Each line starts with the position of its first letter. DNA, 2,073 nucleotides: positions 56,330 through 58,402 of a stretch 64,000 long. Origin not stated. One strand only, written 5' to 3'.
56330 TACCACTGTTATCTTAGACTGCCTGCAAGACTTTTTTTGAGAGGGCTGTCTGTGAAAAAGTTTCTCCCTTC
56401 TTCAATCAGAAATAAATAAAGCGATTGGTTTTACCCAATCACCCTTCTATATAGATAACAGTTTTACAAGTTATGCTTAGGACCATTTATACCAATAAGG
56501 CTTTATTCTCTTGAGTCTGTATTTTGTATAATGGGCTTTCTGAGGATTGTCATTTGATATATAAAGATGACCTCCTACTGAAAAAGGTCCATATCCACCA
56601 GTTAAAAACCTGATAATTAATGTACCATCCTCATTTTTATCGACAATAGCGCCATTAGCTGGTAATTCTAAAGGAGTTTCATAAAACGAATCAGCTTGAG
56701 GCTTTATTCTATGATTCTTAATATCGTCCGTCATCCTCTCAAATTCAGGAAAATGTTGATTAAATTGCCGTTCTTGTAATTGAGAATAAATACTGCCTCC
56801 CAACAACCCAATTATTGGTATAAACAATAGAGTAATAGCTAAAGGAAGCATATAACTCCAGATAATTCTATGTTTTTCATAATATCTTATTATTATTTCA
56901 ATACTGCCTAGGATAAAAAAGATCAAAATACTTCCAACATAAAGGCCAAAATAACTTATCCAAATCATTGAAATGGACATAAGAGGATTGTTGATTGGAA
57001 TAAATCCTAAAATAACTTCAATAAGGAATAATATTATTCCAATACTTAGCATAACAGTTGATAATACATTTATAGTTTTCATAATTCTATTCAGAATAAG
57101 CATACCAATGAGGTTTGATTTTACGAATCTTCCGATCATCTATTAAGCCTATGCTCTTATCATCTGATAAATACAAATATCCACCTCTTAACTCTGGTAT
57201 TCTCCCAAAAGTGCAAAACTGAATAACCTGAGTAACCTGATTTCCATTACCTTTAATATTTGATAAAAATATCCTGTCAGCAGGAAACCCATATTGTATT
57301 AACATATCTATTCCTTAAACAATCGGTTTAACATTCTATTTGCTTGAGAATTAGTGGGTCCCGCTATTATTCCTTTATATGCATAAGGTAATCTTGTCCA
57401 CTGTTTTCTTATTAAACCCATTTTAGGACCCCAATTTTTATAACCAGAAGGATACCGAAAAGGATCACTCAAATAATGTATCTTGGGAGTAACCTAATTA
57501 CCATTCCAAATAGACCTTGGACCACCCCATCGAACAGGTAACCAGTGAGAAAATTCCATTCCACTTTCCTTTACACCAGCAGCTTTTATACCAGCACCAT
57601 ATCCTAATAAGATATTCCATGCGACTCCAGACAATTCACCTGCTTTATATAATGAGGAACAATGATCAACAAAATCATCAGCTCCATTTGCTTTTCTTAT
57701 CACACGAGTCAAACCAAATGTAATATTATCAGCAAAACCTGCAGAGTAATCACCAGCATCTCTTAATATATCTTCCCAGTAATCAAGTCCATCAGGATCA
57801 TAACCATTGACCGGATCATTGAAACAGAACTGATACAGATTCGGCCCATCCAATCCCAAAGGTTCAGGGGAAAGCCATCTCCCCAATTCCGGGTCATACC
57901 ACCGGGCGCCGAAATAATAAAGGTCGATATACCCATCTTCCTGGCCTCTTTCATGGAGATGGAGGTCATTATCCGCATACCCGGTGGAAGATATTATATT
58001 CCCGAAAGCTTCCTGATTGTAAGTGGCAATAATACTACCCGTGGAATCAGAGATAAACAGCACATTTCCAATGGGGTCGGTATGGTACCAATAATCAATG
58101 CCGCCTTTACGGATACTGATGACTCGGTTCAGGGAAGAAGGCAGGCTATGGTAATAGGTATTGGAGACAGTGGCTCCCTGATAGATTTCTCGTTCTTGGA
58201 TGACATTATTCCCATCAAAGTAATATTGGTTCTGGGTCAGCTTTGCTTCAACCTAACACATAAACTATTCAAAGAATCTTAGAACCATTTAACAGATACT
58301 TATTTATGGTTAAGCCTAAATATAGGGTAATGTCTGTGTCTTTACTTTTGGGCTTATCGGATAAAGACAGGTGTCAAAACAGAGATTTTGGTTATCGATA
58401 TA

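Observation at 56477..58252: AT-rich islet with an orphan, 5'-truncated Rhs C-terminal toxin cassette and two paralogous immunity-like genes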

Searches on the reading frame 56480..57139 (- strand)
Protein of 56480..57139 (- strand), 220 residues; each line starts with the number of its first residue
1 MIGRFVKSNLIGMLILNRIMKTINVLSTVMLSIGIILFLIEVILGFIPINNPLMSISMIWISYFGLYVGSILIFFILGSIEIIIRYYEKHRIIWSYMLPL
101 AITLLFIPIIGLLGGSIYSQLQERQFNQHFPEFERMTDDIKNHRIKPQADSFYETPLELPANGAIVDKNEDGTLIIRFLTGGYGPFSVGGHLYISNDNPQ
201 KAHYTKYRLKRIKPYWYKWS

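Call 5: search_protein_families(library=pfam, max_evalue=1, proteins=[window:56480-57139:-])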
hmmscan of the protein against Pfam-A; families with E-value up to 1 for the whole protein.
seq(220 aa): 1 family
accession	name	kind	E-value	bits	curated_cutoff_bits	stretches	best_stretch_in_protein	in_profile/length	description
PF13800.11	Sigma_reg_N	-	0.19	12.4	26.3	1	83-137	3-57/91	Sigma factor regulator N-terminal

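Call 7: search_protein_families(library=ncbifam, max_evalue=1, proteins=[window:56480-57139:-])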
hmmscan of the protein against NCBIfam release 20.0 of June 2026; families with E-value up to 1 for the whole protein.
seq(220 aa): 1 family
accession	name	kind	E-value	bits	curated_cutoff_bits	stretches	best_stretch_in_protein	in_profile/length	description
TIGR04154.1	archaeo_STT3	subfamily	0.15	10.4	450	1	24-113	232-319/831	oligosaccharyl transferase, archaeosortase A system-associated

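Call 20: find_homologous_proteins(query=window:56480-57082:-, max_evalue=0.01)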
Query seq(201 aa) (201 aa): 1 proteins with E <= 0.01 among 219 candidates.
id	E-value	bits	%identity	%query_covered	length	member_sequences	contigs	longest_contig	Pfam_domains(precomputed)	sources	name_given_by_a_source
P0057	3.2e-122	424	93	100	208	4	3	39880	-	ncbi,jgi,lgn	-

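Call 24: find_encoding_contigs(protein=P0057, flank=8000, max_places=4)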
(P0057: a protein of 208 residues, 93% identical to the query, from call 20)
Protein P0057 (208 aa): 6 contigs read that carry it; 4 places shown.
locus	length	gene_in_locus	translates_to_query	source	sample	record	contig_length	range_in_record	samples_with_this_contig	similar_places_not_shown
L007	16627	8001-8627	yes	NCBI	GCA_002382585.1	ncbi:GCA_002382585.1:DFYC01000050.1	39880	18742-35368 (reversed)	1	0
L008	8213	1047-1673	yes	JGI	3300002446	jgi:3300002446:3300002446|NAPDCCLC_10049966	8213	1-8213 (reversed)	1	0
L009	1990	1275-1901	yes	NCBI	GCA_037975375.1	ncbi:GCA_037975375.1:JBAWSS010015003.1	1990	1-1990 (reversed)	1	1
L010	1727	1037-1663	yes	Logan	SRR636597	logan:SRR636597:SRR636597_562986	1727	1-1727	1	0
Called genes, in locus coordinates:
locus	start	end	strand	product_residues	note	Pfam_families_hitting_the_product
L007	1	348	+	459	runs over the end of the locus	PF13174:TPR_6 (faint)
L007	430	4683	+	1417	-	PF05593:RHS_repeat (faint), PF25023:TEN_YD-shell, PF09533:DUF2380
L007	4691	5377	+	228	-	-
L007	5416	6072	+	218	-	-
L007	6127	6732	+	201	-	-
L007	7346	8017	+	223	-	-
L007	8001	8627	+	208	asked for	-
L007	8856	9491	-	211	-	PF04055:Radical_SAM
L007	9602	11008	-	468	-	PF01554:MatE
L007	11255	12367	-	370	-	PF01924:HypD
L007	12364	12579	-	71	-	PF01455:HupF_HypC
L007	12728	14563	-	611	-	PF08447:PAS_3, PF00989:PAS, PF13426:PAS_9, PF08447:PAS_3, PF00989:PAS, PF08448:PAS_4, PF13426:PAS_9, PF00990:GGDEF, +2 more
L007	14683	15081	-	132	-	PF22521:HypF_C_2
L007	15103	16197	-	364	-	PF01300:Sua5_yciO_yrdC, PF17788:HypF_C, PF22521:HypF_C_2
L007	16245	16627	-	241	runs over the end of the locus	-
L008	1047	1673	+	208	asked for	-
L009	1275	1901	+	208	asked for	-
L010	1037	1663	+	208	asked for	-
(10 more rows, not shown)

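Call 35: search_protein_representatives(protein=window:56480-57082:-)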
Query: 201 residues. Proteins with E-value up to 0.001 (for the whole library): 27; up to 1e-10: 9; up to 1e-30: 2. The best 27 are listed.
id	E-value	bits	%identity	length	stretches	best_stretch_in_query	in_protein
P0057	1.0e-122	423.8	93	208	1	1-201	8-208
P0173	3.2e-35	138.0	45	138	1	67-200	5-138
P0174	1.5e-22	96.6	28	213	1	4-200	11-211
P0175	1.6e-21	93.2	32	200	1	5-200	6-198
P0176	1.9e-18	83.2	29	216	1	10-200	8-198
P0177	5.3e-15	72.0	28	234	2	104-200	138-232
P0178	1.0e-11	61.2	28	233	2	9-120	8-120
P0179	1.4e-11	60.8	30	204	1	25-199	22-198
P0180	8.1e-11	58.3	30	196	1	47-178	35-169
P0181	4.5e-09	52.6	32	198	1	1-200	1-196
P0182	2.6e-08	50.1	29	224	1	1-201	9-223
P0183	1.6e-07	47.5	29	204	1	13-201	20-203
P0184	3.1e-07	46.6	25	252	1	47-199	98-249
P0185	3.4e-07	46.5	27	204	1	8-200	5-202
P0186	2.2e-06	43.8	29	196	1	39-200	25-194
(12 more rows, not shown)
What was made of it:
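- It has 27 representatives of about 200 aa with the same architecture (call 35).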

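Call 36: find_encoding_contigs(protein=P0174, flank=6000, max_places=3)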
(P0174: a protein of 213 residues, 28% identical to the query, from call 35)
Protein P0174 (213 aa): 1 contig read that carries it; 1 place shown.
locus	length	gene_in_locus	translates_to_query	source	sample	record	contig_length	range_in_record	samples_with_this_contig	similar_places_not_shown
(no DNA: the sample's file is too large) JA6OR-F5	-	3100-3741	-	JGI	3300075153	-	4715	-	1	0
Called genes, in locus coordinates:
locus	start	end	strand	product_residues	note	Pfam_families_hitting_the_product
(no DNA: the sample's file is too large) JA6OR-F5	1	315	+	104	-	?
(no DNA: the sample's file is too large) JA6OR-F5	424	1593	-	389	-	PF02638:GHL10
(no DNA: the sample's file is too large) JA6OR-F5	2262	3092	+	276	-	-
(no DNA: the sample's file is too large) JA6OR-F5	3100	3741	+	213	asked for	-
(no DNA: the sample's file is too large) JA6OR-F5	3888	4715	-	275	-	?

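Call 39: find_encoding_contigs(protein=P0175, flank=6000, max_places=3)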
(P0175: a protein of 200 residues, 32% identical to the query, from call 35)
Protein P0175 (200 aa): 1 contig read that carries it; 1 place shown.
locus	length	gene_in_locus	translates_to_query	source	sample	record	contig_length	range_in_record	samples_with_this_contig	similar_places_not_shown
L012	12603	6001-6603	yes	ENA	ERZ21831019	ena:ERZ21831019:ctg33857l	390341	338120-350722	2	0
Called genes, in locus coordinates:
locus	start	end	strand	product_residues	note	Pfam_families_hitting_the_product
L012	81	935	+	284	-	PF01297:ZnuA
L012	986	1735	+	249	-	PF02463:SMC_N (faint), PF00005:ABC_tran, PF13304:AAA_21 (faint)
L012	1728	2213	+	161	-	PF00950:ABC-3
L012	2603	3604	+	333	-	PF00370:FGGY_N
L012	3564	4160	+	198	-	PF02782:FGGY_C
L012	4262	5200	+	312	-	PF03279:Lip_A_acyltrans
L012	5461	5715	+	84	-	-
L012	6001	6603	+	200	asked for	-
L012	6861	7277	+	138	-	-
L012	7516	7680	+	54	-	PF28215:Symport_access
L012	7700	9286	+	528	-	PF00474:SSF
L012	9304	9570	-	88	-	-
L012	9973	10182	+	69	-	-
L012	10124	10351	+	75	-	-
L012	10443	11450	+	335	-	PF09903:DUF2130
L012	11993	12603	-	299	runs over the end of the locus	PF03446:NAD_binding_2, PF14833:NAD_binding_11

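Call 40: find_encoding_contigs(protein=P0176, flank=6000, max_places=3)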
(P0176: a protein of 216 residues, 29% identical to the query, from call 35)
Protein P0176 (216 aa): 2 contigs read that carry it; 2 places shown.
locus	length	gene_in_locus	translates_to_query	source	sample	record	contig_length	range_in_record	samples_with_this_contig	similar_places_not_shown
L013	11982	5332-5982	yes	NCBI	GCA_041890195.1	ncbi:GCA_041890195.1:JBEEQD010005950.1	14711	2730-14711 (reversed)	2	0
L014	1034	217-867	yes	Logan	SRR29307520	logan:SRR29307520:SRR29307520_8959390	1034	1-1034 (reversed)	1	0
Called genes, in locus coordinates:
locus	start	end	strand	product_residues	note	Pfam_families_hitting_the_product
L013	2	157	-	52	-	?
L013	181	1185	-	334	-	PF13424:TPR_12 (faint), PF00515:TPR_1 (faint), PF07719:TPR_2 (faint), PF14559:TPR_19 (weak)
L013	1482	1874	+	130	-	PF00383:dCMP_cyt_deam_1, PF08211:dCMP_cyt_deam_2, PF26947:CDL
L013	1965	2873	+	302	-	PF02653:BPD_transp_2, PF01032:FecCD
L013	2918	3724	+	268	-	PF01048:PNP_UDP_1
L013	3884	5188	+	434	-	PF02885:Glycos_trans_3N, PF00591:Glycos_transf_3, PF07831:PYNP_C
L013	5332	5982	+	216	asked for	-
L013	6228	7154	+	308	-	PF00294:PfkB, PF08543:Phos_pyr_kin, PF25270:Khk (weak)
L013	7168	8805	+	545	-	PF02366:PMT, PF13231:PMT_2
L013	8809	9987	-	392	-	PF13439:Glyco_transf_4, PF13477:Glyco_trans_4_2, PF13579:Glyco_trans_4_4, PF00534:Glycos_transf_1, PF13692:Glyco_trans_1_4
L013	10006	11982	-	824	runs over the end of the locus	-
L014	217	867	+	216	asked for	-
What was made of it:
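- Two membrane-family members lie among housekeeping genes with no toxin nearby (calls 39, 40). Family members P0175 (L012) and P0176 (L013) lie among lipid A, nucleoside and sugar-kinase genes with no toxin (calls 39, 40).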

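Call 47: search_protein_families(library=pfam, max_evalue=0.1, proteins=[L007:4691-5374:+, L007:7346-8014:+])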
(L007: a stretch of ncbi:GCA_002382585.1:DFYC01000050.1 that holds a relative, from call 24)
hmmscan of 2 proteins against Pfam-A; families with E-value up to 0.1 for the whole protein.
L007:4691-5374:+ (228 aa): 0 families

L007:7346-8014:+ (223 aa): 0 families

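Call 72: predict_structure(alignment_id=A5)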
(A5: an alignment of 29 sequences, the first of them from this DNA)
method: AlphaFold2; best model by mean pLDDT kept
length: 201 residues; sequences in the alignment: 29
mean_pLDDT: 93.4   pTM: 0.83
mean pLDDT of the five models: 93.4, 92.6, 92.6, 92.3, 92.0
residues with pLDDT >= 90: 175; 70-90: 25; 50-70: 1; < 50: 0
segments of 3 or more residues with pLDDT < 50: none
pLDDT, mean of each block of 10 residues (from residue 1): 92 97 93 90 95 96 95 94 97 94 95 98 96 94 95 95 81 95 80 96 88
secondary structure, 60 per line:
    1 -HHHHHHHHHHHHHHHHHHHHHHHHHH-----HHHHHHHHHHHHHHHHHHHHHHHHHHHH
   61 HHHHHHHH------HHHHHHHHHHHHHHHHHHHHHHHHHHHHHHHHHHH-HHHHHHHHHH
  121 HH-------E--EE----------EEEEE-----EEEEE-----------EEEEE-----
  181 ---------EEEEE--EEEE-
elements in order: H2-27 H33-68 H75-109 H111-122 E145-149 E155-159 E171-175 E190-194 E197-200
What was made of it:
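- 56477..57082 (-): Intact 201-aa membrane protein (alternative starts at 57103 for 208 aa and 57139 for 220 aa). It has three transmembrane helices and a small C-terminal beta domain that is probably periplasmic. It is a candidate orphan immunity gene of a second cassette that has lost its toxin. AF2 pLDDT 93.4 (call 72).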

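Call 79: search_protein_families(library=padloc, max_evalue=1, proteins=[window:56480-57082:-])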
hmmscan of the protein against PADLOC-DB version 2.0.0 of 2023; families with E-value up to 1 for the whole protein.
seq(201 aa): 0 families
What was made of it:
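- On Known immunity families (SUKH/SMI1-KNR4, Imm families, PADLOC entries) for the 201-aa and 72-aa proteins: There is no Pfam, NCBIfam or PADLOC hit (calls 5, 7, 79).
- There is no match to any Pfam, NCBIfam or PADLOC family (calls 5, 7, 79).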

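Call 84: search_protein_families(library=pfam, max_evalue=0.1, proteins=[P0218, L007:364-4680:+])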
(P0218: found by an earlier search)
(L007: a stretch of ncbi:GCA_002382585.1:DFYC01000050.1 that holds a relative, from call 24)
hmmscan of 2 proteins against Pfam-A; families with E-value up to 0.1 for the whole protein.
P0218 (193 aa): 0 families

L007:364-4680:+ (1439 aa): 2 families
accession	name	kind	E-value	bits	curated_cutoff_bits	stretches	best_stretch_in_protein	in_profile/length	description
PF05593.20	RHS_repeat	-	9.8e-30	102.8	22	6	305-339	1-33/38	RHS Repeat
PF09533.15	DUF2380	-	9.7e-10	38.6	26.3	1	1362-1437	100-175/187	Predicted lipoprotein of unknown function (DUF2380)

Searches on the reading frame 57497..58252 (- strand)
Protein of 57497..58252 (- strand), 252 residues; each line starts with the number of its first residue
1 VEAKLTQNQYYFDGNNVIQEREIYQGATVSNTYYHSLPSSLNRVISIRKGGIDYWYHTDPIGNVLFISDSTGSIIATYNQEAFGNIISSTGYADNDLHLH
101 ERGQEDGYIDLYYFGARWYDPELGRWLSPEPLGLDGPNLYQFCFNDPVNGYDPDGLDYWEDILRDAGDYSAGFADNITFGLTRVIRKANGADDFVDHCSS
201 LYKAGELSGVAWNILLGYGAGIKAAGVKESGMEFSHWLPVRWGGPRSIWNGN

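Call 5: search_protein_families(library=pfam, max_evalue=1, proteins=[window:57497-58252:-])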
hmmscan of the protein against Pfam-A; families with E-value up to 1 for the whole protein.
seq(252 aa): 0 families

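Call 7: search_protein_families(library=ncbifam, max_evalue=1, proteins=[window:57497-58252:-])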
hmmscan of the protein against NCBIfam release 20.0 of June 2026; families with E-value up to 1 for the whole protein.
seq(252 aa): 2 families
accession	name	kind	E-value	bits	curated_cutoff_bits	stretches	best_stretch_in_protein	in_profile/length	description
TIGR03696.1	Rhs_assc_core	domain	1.7e-17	63.7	32.5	1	82-156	3-76/76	RHS repeat-associated core domain-containing protein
NF041261.1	RHS_core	equivalog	3.4e-06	25.2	2000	1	55-156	1159-1261/1261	RHS element core protein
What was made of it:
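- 57785..58252 (-): 5'-truncated Rhs core fragment ending in the DPxGL cleavage motif (...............). Homology to full-length rhs genes of relatives starts at about 58246 (.............). There is no start codon before the GTG at 58063. TIGR03696 at E 1.7e-17 on window 57785-58009 (call 7).
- On Rhs / YD-repeat toxin (C-terminal end): E 1.7e-17, 63.7 bits against a cut-off of 32.5, residues 82-156 (call 7).
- Checked: NCBIfam TIGR03696 Rhs_assc_core matches residues 82-156 (window 57785-58009) at E 1.7e-17, 63.7 bits against a cut-off of 32.5 (call 7).
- TIGR03696 matches at E 1.7e-17 (call 7).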
